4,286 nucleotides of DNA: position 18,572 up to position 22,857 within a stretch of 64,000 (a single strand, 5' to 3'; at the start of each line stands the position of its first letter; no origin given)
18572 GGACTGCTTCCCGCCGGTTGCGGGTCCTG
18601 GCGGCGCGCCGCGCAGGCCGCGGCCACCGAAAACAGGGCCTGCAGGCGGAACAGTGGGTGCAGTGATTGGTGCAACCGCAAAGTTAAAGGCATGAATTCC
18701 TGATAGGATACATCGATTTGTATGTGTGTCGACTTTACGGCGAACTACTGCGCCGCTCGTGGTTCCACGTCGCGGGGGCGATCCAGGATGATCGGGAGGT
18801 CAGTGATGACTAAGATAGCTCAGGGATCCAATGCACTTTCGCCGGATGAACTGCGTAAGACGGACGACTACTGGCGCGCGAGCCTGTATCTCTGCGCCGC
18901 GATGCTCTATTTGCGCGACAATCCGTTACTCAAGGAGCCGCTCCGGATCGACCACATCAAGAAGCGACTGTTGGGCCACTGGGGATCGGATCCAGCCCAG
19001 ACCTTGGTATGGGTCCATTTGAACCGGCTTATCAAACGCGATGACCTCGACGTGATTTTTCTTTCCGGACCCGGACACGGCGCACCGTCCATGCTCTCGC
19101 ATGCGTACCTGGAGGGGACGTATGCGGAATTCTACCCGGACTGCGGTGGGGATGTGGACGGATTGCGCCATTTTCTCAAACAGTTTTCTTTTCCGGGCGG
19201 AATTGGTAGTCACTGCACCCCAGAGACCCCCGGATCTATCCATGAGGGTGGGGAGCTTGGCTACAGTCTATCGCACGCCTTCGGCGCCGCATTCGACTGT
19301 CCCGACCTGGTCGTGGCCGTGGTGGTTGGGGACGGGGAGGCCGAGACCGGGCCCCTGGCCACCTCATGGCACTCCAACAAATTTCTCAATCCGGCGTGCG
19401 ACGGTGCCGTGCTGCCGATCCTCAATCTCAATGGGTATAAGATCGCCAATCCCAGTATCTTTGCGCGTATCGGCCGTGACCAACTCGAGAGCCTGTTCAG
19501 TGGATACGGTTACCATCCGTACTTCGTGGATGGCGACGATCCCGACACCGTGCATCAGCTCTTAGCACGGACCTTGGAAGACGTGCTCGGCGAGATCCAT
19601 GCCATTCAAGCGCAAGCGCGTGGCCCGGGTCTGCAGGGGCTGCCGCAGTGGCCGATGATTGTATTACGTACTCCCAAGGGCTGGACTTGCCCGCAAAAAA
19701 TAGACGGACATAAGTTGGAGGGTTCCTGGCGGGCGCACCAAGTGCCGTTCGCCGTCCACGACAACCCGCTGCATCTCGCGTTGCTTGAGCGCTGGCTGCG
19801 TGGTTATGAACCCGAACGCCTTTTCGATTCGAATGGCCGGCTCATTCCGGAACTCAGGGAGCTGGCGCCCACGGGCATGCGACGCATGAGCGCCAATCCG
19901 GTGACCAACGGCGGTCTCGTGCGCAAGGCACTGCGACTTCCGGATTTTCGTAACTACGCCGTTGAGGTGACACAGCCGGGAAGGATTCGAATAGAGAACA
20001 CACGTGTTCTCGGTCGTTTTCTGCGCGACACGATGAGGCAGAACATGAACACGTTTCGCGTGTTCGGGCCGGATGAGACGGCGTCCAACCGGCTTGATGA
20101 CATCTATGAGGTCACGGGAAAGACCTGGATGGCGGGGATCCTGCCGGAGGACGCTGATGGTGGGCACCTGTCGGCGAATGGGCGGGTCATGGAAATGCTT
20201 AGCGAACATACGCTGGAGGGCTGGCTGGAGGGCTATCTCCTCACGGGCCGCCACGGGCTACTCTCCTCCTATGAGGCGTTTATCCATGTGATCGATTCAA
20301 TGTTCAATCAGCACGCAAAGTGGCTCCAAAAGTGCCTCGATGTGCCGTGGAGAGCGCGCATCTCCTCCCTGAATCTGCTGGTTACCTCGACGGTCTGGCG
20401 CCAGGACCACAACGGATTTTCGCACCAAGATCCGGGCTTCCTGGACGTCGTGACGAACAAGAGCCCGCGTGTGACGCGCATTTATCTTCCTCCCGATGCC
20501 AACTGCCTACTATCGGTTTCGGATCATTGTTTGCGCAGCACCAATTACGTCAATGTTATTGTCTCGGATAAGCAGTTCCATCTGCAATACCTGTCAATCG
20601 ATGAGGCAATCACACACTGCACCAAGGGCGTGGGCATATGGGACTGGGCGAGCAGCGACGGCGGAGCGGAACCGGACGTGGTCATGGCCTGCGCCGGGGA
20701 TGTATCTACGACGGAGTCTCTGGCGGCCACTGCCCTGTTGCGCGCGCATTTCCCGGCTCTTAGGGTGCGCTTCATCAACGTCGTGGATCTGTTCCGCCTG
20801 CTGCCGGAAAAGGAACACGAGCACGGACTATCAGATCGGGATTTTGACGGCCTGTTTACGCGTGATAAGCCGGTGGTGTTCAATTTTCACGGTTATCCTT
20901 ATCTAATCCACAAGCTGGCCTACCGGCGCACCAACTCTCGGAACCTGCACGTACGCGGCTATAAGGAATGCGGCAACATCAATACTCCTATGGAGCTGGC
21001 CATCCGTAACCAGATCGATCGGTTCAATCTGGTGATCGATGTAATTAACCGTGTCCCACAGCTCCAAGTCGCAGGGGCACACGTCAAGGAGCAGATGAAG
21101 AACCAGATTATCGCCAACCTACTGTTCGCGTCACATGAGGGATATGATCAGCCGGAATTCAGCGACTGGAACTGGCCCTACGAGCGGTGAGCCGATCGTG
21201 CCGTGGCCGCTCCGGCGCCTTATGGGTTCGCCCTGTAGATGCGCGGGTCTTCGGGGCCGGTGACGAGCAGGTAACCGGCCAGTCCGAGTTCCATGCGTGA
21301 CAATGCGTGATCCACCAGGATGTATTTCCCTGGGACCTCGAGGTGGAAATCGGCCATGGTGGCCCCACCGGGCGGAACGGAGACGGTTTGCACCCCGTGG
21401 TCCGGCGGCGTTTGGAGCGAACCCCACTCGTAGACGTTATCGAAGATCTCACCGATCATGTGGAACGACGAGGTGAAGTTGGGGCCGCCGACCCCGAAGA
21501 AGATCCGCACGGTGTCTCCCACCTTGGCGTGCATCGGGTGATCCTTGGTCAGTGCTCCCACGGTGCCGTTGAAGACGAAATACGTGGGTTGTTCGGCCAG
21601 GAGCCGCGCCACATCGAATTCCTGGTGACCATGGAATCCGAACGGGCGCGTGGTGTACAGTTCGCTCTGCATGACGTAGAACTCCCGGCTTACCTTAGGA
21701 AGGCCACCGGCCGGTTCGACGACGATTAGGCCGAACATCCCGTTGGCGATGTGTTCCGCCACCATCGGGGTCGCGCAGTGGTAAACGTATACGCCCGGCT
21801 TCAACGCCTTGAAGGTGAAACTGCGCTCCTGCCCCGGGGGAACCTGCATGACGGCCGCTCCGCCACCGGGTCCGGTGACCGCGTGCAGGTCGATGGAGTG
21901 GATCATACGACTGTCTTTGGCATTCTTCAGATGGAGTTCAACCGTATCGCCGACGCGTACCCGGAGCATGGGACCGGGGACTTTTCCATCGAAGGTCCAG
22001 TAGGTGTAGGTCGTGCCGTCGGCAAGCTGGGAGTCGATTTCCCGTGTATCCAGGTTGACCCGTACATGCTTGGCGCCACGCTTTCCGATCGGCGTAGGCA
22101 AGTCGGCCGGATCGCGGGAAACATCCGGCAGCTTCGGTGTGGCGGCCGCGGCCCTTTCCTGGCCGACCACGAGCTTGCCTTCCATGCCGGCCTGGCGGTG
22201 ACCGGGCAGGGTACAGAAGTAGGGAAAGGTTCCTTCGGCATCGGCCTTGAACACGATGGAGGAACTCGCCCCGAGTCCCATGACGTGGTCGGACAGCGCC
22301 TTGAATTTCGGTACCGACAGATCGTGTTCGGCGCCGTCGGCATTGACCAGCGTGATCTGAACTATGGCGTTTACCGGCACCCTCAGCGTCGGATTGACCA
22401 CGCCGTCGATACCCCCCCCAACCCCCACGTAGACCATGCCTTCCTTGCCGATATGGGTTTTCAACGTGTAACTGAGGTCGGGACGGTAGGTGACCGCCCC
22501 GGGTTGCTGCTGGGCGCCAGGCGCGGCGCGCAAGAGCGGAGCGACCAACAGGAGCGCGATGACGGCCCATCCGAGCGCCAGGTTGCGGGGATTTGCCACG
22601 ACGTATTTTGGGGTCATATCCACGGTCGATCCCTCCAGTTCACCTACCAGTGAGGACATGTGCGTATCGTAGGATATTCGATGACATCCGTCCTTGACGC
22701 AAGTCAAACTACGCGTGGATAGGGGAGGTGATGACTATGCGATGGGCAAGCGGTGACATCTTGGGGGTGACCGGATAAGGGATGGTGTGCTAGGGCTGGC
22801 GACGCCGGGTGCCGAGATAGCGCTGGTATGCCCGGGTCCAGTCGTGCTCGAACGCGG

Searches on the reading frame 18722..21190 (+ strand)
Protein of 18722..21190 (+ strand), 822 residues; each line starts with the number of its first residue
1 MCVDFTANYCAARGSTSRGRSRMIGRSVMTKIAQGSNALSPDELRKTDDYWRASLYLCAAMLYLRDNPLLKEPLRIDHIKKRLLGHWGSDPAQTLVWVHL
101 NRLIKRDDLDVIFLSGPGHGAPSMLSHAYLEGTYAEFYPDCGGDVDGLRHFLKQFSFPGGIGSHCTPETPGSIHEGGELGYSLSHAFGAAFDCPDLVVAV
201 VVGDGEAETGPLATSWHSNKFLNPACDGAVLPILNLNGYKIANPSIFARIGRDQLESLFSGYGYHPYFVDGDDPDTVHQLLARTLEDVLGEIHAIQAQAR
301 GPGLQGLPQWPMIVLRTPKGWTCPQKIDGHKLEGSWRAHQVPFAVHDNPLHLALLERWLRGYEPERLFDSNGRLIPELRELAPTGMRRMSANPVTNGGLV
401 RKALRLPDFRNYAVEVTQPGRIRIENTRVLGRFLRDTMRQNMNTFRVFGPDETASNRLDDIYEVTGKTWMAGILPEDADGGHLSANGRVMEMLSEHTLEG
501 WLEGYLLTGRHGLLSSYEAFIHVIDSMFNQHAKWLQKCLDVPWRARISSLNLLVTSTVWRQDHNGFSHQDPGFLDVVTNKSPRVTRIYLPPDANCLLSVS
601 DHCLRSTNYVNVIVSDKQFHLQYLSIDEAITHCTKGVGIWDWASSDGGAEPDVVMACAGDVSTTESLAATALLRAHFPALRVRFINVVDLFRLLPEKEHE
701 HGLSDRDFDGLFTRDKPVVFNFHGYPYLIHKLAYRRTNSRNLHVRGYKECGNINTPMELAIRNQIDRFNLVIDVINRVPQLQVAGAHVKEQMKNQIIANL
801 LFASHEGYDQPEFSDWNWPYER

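Call 90: search_protein_families(library=pfam, proteins=[window:18722-21190:+], max_evalue=0.00001)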
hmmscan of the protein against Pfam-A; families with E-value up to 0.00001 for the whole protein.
window:18722-21190:+ (822 aa): 3 families
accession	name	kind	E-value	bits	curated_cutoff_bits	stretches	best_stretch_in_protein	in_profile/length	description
PF09364.15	XFP_N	-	7.5e-164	545.3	23.7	1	39-399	2-363/364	XFP N-terminal domain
PF09363.15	XFP_C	-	9.2e-87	290.2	23.4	1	617-818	1-202/202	XFP C-terminal domain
PF03894.20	XFP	-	2.6e-85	285.1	22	1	429-606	2-177/177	D-xylulose 5-phosphate/D-fructose 6-phosphate phosphoketolase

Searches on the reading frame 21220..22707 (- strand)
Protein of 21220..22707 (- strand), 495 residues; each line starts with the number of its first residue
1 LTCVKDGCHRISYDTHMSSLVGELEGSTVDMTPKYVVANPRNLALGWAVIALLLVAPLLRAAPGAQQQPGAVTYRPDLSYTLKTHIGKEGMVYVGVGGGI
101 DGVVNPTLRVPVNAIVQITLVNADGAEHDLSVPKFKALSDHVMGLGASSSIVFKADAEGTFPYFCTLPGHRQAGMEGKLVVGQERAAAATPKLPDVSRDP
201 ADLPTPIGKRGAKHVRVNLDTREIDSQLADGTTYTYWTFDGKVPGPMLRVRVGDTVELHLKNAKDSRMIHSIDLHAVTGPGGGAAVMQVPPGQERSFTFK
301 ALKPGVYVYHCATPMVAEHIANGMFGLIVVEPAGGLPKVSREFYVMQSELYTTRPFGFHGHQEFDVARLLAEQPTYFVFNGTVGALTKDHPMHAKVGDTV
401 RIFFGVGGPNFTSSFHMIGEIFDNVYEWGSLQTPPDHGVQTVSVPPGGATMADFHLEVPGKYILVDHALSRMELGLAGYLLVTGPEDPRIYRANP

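Call 90: search_protein_families(library=pfam, proteins=[window:21220-22707:-], max_evalue=0.00001)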
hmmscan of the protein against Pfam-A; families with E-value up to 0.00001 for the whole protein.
window:21220-22707:- (495 aa): 4 families
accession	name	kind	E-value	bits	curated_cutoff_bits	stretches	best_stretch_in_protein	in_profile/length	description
PF07732.21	Cu-oxidase_3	-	1.8e-18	67.2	21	1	225-332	6-116/119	Multicopper oxidase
PF07731.20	Cu-oxidase_2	-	6.7e-17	62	20.4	1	243-332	30-135/137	Multicopper oxidase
PF13473.12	Cupredoxin_1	-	1.2e-12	48.2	27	1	107-181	36-104/104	Cupredoxin-like domain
PF00127.26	Copper-bind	-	1.1e-11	45.5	21.2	1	124-181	44-98/99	Copper binding proteins, plastocyanin/azurin family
